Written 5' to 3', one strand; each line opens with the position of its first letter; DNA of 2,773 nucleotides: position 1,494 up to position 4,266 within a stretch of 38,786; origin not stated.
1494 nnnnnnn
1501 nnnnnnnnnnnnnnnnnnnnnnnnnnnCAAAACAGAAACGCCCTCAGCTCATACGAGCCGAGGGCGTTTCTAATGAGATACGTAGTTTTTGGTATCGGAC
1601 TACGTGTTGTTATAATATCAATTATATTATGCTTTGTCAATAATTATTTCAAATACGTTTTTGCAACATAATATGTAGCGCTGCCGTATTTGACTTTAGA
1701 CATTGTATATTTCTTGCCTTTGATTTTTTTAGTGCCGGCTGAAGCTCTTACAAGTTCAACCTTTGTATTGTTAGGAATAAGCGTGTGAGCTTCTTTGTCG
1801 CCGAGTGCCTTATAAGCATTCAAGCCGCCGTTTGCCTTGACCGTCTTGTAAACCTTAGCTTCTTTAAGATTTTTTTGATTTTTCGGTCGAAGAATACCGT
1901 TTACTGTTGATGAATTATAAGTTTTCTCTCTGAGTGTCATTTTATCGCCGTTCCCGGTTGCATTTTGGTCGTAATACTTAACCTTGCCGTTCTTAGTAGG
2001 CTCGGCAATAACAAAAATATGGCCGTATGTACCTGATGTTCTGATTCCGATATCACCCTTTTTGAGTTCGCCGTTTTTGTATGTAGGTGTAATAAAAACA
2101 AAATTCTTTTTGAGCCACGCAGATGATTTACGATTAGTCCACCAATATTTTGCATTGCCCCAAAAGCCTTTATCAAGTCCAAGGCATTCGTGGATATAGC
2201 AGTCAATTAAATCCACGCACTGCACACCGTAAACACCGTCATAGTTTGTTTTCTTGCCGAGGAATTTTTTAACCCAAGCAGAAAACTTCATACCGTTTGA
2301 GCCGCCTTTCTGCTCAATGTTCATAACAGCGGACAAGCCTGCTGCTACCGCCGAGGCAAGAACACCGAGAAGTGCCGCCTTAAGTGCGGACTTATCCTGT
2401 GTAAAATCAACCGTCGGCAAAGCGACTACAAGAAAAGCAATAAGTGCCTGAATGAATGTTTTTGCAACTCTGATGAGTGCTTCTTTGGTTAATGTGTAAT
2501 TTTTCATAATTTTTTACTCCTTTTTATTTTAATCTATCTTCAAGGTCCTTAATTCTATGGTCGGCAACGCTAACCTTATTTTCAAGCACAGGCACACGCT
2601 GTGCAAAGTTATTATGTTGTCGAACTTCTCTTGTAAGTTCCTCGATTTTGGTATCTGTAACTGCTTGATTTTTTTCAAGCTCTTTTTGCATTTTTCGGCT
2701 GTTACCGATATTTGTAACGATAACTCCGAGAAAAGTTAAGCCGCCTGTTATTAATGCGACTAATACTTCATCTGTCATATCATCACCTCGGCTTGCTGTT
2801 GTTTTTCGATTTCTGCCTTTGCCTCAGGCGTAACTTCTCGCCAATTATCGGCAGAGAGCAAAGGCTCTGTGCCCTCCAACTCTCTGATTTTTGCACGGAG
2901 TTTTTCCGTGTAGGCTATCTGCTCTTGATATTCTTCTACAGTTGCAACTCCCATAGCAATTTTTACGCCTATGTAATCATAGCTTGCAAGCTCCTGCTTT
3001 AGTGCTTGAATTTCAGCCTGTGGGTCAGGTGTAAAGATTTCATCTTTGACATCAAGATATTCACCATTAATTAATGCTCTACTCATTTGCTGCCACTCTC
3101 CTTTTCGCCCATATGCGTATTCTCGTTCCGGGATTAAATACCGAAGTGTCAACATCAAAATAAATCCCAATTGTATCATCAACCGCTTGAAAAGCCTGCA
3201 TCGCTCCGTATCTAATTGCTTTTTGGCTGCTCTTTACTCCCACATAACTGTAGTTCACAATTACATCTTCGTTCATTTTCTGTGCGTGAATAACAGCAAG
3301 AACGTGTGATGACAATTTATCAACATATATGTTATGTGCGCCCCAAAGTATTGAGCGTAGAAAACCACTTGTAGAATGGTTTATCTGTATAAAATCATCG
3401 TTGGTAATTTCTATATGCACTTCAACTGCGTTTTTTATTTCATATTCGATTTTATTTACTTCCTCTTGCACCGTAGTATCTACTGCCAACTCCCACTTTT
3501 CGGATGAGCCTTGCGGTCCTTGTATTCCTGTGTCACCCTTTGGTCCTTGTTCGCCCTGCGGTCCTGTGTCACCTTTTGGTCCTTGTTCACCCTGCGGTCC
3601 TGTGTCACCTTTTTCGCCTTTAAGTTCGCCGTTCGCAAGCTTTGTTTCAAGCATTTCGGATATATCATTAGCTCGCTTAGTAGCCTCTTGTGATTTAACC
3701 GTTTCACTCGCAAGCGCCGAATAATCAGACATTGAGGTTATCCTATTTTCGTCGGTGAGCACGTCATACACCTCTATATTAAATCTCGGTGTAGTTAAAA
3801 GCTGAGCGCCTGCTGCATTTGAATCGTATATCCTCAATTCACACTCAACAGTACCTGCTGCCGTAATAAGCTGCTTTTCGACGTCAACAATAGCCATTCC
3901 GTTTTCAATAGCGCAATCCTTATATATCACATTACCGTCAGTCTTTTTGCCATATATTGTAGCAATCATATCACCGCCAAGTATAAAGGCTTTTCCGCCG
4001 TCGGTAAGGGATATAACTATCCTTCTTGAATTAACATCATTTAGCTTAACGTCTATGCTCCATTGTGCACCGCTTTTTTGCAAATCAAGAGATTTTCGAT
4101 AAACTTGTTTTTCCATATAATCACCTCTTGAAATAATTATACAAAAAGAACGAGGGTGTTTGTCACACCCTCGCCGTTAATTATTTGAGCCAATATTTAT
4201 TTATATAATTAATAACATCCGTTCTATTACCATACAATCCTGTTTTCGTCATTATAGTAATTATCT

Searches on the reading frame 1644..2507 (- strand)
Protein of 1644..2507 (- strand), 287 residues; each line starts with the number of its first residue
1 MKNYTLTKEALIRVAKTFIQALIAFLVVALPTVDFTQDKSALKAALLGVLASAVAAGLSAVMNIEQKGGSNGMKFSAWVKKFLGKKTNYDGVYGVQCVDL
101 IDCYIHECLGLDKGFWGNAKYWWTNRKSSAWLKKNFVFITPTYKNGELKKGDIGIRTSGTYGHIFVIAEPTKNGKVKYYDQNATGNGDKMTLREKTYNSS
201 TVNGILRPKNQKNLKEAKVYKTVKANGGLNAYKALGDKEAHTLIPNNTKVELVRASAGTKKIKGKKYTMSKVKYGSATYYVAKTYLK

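Call 32: search_protein_families(library=pfam, proteins=[window:1644-2507:-], max_evalue=0.001)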
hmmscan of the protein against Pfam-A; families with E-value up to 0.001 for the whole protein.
window:1644-2507:- (287 aa): 1 family
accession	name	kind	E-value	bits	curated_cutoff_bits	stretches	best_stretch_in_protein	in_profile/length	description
PF05257.22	CHAP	-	1e-08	36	26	1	90-182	4-81/81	CHAP domain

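Call 86: find_encoding_contigs(protein=window:1644-2507:-, flank=4000, max_places=8)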
Protein window:1644-2507:- (287 aa): 24 contigs read that carry it; 8 places shown.
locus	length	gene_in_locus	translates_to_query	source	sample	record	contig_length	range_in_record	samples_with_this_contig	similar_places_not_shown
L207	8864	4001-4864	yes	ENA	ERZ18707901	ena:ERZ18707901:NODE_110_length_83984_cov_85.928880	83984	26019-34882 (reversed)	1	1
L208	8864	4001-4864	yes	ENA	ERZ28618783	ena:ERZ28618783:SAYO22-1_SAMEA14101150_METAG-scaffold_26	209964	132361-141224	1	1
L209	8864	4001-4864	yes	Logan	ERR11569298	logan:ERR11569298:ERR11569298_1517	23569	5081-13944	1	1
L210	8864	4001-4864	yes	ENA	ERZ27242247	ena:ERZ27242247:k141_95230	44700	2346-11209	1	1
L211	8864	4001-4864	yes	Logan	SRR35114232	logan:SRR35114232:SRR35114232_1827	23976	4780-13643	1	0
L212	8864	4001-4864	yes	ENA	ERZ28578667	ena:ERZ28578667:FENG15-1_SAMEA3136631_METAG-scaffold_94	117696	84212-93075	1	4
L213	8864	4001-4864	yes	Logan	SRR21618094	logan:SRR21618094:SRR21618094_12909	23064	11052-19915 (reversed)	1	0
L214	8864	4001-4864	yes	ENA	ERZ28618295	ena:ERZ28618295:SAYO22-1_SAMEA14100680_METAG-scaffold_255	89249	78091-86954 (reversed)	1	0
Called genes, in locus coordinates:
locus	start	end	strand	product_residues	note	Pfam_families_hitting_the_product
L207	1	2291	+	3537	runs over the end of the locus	PF18798:LPD3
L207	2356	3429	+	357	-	PF10651:BppU_N, PF01391:Collagen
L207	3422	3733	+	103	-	-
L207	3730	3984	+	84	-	-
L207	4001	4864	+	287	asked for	PF05257:CHAP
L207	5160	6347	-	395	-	PF13439:Glyco_transf_4, PF13579:Glyco_trans_4_4, PF00534:Glycos_transf_1, PF20706:GT4-conflict (weak), PF13692:Glyco_trans_1_4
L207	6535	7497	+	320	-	PF02603:Hpr_kinase_N, PF07475:Hpr_kinase_C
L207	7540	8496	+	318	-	PF00480:ROK, PF01869:BcrAD_BadFG, PF05378:Hydant_A_N (faint)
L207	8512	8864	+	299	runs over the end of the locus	PF01565:FAD_binding_4, PF02873:MurB_C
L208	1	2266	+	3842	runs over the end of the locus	-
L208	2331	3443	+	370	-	PF10651:BppU_N, PF01391:Collagen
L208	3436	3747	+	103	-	-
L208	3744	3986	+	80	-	-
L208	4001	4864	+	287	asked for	PF05257:CHAP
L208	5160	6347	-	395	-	PF13439:Glyco_transf_4, PF13579:Glyco_trans_4_4, PF00534:Glycos_transf_1, PF20706:GT4-conflict (weak), PF13692:Glyco_trans_1_4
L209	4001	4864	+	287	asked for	PF05257:CHAP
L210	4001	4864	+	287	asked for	PF05257:CHAP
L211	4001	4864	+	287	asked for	PF05257:CHAP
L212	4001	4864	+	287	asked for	PF05257:CHAP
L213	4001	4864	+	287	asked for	PF05257:CHAP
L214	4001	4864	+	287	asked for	PF05257:CHAP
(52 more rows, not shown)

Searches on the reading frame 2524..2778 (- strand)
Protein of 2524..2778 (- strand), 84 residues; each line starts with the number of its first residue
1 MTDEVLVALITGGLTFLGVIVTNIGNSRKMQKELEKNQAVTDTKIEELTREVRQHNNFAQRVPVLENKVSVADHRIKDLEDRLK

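Call 32: search_protein_families(library=pfam, proteins=[window:2524-2778:-], max_evalue=0.001)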
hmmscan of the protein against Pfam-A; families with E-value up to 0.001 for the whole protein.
window:2524-2778:- (84 aa): 1 family
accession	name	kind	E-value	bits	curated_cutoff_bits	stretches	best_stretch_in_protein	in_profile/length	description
PF10779.14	XhlA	-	0.00023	21.7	34.7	0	46-84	4-42/67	Haemolysin XhlA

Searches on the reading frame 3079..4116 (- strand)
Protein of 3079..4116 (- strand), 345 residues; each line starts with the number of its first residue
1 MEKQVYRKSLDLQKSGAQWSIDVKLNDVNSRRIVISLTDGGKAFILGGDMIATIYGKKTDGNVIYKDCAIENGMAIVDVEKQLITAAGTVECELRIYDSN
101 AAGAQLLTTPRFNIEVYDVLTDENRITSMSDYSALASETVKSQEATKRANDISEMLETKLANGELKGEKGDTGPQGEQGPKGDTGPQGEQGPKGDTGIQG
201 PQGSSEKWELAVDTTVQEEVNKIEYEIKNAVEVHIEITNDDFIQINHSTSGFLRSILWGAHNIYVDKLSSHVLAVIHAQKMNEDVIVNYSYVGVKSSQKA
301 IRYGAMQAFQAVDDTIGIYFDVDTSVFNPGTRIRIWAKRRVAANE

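Call 32: search_protein_families(library=pfam, proteins=[window:3079-4116:-], max_evalue=0.001)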
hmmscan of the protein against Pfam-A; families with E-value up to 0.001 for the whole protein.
window:3079-4116:- (345 aa): 2 families
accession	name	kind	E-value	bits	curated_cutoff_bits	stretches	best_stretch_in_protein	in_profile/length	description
PF10651.15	BppU_N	-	4.9e-10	39.7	23.1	1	12-132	9-129/142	BppU N-terminal domain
PF01391.23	Collagen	-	3e-06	27.3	27.2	1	167-203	7-43/60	Collagen triple helix repeat (20 copies)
